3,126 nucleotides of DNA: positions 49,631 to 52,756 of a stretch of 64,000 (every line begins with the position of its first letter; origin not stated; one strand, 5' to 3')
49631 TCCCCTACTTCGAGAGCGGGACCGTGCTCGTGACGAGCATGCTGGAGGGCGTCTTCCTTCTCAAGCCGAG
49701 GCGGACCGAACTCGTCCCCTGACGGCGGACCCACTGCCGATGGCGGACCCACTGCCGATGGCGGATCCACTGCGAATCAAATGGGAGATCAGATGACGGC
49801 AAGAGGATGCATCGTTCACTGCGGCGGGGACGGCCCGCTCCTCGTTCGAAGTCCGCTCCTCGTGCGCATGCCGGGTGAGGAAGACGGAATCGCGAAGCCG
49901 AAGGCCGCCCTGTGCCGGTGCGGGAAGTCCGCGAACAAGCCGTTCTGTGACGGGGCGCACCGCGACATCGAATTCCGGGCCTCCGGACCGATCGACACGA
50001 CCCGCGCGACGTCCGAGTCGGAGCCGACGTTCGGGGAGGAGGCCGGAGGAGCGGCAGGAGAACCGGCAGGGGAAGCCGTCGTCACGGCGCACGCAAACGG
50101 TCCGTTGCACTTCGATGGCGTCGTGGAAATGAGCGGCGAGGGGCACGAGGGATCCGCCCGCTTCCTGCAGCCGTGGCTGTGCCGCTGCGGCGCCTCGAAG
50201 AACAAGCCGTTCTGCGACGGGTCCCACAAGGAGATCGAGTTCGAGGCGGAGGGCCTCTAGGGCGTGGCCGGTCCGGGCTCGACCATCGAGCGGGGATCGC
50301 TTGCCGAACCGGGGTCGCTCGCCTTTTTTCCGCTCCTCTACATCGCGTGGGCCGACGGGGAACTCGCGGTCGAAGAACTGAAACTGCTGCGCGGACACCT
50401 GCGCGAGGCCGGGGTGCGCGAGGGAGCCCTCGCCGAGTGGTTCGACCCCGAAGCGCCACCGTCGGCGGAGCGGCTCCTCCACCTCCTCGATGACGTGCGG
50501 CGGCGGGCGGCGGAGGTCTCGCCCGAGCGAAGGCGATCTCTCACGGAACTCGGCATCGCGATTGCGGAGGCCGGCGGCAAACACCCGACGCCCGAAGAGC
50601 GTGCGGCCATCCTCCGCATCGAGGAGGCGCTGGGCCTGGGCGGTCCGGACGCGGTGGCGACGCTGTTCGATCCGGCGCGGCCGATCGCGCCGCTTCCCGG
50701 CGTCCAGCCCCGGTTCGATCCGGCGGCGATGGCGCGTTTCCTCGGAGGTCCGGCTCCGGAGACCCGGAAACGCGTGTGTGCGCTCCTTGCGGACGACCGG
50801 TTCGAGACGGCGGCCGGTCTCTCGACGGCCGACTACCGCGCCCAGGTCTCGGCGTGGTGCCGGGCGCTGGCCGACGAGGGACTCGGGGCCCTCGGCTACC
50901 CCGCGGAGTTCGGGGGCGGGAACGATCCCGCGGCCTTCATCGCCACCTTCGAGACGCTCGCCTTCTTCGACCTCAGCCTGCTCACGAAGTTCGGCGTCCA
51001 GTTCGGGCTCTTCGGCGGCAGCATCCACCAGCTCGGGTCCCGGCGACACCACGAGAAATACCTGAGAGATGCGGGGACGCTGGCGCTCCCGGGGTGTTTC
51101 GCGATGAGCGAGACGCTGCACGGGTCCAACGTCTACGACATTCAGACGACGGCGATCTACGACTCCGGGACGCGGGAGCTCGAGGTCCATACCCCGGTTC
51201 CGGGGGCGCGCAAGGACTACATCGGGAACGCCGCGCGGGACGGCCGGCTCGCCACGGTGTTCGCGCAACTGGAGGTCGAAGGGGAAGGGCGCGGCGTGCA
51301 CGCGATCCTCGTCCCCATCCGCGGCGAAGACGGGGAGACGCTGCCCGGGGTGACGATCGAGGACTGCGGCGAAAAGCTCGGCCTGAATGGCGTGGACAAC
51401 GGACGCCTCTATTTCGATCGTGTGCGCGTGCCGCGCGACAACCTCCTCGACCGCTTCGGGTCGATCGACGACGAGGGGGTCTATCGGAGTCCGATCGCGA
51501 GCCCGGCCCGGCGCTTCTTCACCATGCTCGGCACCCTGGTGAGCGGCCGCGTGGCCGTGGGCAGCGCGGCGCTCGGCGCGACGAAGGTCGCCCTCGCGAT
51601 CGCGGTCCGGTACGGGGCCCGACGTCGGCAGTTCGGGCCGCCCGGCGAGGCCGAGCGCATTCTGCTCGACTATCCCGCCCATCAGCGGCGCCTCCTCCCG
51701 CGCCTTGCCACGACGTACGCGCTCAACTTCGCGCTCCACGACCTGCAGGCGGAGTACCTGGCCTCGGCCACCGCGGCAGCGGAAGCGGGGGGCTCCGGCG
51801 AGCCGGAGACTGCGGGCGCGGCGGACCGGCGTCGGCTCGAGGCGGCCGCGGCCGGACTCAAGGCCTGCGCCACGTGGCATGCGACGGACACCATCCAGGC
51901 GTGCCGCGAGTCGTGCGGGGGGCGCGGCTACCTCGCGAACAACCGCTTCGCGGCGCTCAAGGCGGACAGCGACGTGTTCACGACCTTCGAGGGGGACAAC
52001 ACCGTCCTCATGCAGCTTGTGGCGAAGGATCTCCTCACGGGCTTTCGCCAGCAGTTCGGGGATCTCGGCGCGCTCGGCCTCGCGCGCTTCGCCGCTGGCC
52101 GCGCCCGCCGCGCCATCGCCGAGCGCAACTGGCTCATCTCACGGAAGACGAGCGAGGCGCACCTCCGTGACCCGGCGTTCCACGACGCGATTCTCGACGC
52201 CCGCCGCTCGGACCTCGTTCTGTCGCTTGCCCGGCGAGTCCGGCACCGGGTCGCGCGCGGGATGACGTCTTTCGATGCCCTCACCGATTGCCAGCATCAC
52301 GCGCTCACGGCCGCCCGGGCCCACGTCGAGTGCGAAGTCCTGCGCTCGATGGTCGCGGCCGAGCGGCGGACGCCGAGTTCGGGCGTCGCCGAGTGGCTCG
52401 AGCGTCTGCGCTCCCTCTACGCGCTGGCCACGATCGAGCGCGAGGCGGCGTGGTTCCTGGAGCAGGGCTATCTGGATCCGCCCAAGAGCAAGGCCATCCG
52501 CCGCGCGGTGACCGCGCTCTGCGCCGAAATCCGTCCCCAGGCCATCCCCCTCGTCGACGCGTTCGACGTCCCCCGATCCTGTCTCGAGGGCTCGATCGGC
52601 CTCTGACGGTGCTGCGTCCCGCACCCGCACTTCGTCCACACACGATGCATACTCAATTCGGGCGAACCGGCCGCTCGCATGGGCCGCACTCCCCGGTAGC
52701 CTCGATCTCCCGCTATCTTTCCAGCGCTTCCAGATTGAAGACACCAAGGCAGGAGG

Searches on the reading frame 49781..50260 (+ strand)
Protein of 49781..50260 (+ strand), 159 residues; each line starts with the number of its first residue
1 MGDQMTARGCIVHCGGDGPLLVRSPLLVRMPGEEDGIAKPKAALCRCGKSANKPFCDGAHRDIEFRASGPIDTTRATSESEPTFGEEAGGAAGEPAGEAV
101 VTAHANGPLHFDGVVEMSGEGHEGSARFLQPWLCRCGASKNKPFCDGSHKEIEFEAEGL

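Call 34: search_protein_families(library=pfam, proteins=[window:49781-50260:+], max_evalue=0.00001)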
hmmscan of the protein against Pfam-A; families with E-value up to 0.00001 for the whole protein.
window:49781-50260:+ (159 aa): 1 family
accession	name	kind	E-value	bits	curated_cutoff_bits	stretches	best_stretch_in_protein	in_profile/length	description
PF09360.15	zf-CDGSH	-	9.6e-29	99.9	29.5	2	17-61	1-48/48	Iron-binding zinc finger CDGSH type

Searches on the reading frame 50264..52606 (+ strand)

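Call 34: search_protein_families(library=pfam, proteins=[window:50264-52606:+], max_evalue=0.00001)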
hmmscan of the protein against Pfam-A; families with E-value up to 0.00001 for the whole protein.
window:50264-52606:+ (780 aa): 5 families
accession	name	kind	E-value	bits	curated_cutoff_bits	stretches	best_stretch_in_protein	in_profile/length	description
PF22924.1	ACOX_C_alpha1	-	1.5e-43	148.9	27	1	423-591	2-169/169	Acyl-CoA oxidase, C-alpha1 domain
PF01756.24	ACOX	-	5.7e-27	95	22.1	1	643-779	8-144/181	Acyl-CoA oxidase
PF00441.29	Acyl-CoA_dh_1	-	2.8e-11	44.2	22.4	1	421-590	7-149/150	Acyl-CoA dehydrogenase, C-terminal domain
PF02770.24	Acyl-CoA_dh_M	-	5.4e-11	43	33.3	1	278-387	1-97/97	Acyl-CoA dehydrogenase, middle domain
PF02771.21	Acyl-CoA_dh_N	-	4.8e-06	27.3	22.9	0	197-269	35-108/113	Acyl-CoA dehydrogenase, N-terminal domain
